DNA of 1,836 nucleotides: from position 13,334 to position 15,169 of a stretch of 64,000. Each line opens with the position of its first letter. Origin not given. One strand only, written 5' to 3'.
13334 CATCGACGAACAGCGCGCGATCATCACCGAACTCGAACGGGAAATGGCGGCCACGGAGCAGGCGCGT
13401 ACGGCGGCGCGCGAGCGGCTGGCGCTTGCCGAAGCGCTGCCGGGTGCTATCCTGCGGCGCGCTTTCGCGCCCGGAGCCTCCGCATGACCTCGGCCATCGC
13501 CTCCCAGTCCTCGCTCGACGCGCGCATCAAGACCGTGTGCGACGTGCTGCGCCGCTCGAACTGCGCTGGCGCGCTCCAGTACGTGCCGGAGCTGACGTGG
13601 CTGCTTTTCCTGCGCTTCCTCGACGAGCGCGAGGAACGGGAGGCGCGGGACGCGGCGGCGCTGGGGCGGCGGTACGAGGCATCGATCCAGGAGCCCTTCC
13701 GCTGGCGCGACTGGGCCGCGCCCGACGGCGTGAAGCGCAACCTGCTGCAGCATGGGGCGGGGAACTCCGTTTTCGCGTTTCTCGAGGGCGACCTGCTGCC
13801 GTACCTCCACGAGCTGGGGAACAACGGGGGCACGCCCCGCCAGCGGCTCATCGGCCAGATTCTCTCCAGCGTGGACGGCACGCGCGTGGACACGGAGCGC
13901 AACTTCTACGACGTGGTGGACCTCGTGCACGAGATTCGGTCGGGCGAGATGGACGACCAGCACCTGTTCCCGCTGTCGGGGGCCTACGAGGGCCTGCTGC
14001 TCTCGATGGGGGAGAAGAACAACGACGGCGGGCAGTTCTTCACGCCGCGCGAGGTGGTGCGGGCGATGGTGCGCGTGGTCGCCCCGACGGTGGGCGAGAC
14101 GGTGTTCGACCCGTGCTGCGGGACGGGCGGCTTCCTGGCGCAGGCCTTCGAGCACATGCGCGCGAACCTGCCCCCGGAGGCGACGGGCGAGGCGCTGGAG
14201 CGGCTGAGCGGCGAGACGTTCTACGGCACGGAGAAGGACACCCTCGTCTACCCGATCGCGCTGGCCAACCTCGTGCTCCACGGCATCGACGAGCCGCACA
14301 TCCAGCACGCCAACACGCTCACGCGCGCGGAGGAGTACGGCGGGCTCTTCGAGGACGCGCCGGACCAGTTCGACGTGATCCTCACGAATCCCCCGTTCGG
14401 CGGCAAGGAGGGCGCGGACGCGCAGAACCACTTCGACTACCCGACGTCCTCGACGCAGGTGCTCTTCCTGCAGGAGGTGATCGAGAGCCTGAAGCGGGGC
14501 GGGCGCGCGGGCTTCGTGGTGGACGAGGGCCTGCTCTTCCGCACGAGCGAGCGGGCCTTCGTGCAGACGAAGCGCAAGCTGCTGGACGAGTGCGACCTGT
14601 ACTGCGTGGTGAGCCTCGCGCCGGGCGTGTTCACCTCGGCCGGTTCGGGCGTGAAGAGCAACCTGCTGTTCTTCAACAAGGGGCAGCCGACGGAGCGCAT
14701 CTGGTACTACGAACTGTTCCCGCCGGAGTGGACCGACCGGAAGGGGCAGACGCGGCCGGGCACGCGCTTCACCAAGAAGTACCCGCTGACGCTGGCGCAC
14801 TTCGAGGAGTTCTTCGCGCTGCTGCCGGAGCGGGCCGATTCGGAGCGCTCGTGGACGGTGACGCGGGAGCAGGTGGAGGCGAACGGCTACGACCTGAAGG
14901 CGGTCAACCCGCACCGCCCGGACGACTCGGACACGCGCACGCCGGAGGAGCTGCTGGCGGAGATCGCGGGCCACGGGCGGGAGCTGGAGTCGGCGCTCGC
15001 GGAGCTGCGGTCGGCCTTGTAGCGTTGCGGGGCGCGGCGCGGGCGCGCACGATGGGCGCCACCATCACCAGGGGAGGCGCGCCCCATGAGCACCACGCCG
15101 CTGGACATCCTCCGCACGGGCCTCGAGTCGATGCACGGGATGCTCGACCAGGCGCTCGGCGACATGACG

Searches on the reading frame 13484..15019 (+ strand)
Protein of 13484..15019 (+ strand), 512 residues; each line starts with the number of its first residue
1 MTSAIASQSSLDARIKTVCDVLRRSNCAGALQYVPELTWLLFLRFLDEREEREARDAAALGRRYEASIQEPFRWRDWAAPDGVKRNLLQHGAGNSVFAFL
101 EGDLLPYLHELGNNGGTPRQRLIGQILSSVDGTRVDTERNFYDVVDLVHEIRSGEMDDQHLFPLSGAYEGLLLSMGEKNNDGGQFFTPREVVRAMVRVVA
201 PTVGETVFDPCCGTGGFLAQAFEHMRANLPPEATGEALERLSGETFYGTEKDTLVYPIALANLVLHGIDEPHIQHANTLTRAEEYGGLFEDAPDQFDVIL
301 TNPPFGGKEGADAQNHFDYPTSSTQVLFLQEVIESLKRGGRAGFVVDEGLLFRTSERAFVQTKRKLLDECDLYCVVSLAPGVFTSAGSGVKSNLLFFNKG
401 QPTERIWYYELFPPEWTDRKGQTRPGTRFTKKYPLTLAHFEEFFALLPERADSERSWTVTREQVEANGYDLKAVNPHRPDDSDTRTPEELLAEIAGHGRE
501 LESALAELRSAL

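Call 82: search_protein_families(library=pfam, proteins=[window:13484-15019:+], max_evalue=0.001)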
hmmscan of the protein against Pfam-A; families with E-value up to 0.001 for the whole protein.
window:13484-15019:+ (512 aa): 5 families
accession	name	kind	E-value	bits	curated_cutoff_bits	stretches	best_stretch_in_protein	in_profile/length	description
PF02384.22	N6_Mtase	-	2.5e-56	191.7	20.4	1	164-476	6-302/311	N-6 DNA Methylase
PF12161.14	HsdM_N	-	4.3e-10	40.8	24.5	1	12-88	2-81/135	HsdM N-terminal domain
PF07669.17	Eco57I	-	9.7e-09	36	25.3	1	272-378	52-165/171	Eco57I restriction-modification methylase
PF01170.24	UPF0020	-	5.9e-08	33.1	22.3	1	193-317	18-143/197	RMKL-like, methyltransferase domain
PF20473.4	MmeI_Mtase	-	5.9e-05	22.8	27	0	206-265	22-84/259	MmeI, DNA-methyltransferase domain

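Call 96: search_protein_families(library=padloc, proteins=[window:13484-15019:+], max_evalue=0.00001)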
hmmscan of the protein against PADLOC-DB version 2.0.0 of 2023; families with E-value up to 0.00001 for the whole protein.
window:13484-15019:+ (512 aa): 38 families (the best 25 are shown)
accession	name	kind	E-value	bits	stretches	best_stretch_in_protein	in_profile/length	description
PDLC03036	MTase_I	-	4.8e-160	532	1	3-440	12-459/635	Type I methyltransferase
PDLC03021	MTase_I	-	8.7e-117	388.9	1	11-512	3-489/491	Type I methyltransferase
PDLC03025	MTase_I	-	4.3e-93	310.9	1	10-460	2-430/569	Type I methyltransferase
PDLC03026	MTase_I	-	1.5e-65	220.2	1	8-509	3-471/487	Type I methyltransferase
PDLC04134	mad2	-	1.7e-50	170.2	1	8-444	138-481/492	mads_2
PDLC03018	MTase_I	-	1.2e-31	107.9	3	182-229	306-353/749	Type I methyltransferase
PDLC03031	MTase_I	-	5.6e-31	105.5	1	160-387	159-393/834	Type I methyltransferase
PDLC03218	MTase_II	-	6e-24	82.5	1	181-406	263-488/532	Type II methyltransferase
PDLC03318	MTase_II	-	3.4e-23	79.9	2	179-232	340-393/723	Type II methyltransferase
PDLC03035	MTase_I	-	1.8e-22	77.7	1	177-404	169-392/653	Type I methyltransferase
PDLC03038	MTase_I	-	6.1e-21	72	1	181-386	169-369/896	Type I methyltransferase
PDLC03027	MTase_I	-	6.5e-21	72.5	1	165-403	139-371/810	Type I methyltransferase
PDLC03029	MTase_I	-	1.5e-20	71.2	1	164-353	157-358/661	Type I methyltransferase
PDLC03022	MTase_I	-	1.6e-20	71.1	1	143-387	144-396/857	Type I methyltransferase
PDLC03039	MTase_I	-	6.2e-20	68.9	1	181-387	167-368/708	Type I methyltransferase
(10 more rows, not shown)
